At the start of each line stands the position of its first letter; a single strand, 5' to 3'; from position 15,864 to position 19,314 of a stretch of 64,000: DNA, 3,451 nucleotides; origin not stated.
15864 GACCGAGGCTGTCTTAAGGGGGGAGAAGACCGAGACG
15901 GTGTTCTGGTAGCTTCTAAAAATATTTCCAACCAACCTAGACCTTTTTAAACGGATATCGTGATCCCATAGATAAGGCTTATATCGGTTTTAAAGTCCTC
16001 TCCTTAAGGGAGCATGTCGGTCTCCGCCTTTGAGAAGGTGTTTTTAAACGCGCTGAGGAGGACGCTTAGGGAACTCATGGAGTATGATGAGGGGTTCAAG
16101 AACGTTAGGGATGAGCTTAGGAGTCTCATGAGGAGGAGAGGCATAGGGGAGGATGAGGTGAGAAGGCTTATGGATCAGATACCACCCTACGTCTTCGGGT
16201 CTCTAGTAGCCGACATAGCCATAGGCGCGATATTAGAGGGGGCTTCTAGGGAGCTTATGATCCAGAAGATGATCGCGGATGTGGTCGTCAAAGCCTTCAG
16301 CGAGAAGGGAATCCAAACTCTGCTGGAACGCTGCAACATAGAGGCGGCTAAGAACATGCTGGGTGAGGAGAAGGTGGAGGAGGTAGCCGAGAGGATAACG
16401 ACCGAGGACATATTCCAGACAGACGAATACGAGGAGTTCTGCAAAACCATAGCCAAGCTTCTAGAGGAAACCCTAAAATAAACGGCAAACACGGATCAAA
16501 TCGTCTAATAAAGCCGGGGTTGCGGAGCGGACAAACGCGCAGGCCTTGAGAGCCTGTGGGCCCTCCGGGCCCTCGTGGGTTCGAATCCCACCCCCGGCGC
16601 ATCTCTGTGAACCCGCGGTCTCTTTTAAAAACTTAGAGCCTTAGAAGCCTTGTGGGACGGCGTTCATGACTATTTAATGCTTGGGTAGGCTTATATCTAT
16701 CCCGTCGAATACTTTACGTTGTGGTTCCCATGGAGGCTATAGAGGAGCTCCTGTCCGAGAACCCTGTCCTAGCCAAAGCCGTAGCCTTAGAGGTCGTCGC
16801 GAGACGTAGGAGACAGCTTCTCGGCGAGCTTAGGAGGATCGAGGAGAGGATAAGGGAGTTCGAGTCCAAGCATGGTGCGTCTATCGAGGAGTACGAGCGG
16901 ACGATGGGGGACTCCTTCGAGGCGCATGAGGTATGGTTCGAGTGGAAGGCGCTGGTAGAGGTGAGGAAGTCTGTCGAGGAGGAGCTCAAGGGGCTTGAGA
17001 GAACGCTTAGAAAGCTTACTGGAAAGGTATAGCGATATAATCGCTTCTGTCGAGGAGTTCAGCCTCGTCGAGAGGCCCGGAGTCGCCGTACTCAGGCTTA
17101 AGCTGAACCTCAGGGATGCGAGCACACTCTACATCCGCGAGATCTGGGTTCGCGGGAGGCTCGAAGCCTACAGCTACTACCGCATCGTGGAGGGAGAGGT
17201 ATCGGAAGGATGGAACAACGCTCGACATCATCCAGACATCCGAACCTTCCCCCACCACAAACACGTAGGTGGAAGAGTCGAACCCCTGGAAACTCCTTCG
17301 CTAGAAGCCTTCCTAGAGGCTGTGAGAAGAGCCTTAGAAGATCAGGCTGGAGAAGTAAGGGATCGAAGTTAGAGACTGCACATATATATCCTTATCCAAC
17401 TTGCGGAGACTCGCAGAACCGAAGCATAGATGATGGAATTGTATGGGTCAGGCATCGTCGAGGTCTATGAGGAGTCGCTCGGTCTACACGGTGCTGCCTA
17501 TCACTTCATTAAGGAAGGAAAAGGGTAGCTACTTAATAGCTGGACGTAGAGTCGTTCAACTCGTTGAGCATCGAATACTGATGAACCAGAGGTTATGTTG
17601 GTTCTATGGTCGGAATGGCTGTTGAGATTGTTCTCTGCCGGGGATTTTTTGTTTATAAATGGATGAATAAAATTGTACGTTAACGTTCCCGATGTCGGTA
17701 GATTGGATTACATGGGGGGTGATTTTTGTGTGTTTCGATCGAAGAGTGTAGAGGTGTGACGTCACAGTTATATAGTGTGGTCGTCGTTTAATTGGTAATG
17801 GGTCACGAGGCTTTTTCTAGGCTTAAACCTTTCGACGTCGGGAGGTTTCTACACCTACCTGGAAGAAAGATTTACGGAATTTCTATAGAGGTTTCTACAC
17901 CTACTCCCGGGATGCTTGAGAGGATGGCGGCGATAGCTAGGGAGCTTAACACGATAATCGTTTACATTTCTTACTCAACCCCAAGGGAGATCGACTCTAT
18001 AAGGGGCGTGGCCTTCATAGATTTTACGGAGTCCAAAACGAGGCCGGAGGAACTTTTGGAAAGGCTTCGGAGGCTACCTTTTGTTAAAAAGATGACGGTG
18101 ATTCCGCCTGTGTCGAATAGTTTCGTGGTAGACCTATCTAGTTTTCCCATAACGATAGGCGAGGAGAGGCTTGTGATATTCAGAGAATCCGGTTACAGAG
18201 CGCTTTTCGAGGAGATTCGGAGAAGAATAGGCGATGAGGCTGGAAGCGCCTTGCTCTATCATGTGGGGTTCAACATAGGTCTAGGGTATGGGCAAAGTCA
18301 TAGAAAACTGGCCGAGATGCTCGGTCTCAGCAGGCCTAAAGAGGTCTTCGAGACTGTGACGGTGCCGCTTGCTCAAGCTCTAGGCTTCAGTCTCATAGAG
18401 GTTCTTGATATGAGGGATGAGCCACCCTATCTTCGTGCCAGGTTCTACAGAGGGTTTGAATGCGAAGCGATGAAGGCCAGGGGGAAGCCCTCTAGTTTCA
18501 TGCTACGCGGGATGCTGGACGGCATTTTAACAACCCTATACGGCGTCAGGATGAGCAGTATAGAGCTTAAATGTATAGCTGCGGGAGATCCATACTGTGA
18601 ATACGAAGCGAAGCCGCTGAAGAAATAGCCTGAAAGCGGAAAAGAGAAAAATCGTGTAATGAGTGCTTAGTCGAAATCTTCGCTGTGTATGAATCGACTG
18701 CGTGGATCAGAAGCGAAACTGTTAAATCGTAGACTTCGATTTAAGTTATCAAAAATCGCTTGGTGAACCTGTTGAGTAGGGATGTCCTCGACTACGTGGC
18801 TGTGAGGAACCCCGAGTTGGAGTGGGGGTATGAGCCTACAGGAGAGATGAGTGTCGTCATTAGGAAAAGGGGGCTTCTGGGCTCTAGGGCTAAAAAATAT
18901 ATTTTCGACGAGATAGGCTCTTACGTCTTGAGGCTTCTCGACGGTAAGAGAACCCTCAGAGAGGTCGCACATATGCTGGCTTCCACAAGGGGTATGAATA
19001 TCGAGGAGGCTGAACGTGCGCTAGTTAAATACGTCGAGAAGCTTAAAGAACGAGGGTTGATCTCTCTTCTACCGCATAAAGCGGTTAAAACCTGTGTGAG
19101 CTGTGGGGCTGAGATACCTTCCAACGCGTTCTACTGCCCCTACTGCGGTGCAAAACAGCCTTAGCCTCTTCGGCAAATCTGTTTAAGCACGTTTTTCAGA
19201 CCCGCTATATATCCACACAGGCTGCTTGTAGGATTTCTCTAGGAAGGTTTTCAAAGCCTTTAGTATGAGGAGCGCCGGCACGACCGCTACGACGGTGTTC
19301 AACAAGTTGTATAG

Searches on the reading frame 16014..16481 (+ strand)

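Call 3: search_protein_families(library=pfam, proteins=[window:16014-16481:+], max_evalue=0.01)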
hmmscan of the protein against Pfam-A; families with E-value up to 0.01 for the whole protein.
window:16014-16481:+ (155 aa): 1 family
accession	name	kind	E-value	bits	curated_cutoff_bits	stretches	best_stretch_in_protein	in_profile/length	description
PF11148.14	DUF2922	-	0.0044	17.3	25.5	0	108-138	19-49/69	Protein of unknown function (DUF2922)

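Call 4: search_protein_families(library=ncbifam, proteins=[window:16014-16481:+], max_evalue=0.01)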
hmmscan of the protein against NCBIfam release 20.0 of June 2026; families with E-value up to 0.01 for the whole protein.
window:16014-16481:+ (155 aa): 0 families

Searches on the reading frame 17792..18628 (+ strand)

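Call 34: search_protein_families(library=pfam, proteins=[window:17792-18628:+], max_evalue=0.001)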
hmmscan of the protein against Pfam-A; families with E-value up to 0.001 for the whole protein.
window:17792-18628:+ (278 aa): 1 family
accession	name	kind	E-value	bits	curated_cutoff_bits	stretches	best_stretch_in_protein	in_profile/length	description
PF02830.23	V4R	-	3.3e-09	37.1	31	1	217-275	4-62/62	V4R domain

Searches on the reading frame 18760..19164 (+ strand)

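Call 53: search_protein_families(library=pfam, proteins=[window:18760-19164:+], max_evalue=0.001)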
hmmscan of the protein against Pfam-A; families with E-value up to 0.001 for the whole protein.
window:18760-19164:+ (134 aa): 4 families
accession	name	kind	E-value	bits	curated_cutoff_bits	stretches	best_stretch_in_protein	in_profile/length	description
PF05402.18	PqqD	-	4.2e-09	37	23.4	1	47-101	12-67/67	Coenzyme PQQ synthesis protein D (PqqD)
PF13240.11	Zn_Ribbon_1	-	6.6e-06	26.2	25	1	112-132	2-22/23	zinc-ribbon domain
PF12773.13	DZR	-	3.9e-05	24.2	27.3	1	109-130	24-45/45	Double zinc ribbon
PF17032.10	Zn_ribbon_15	-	0.00013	23.2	28.9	1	103-130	46-73/73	zinc-ribbon family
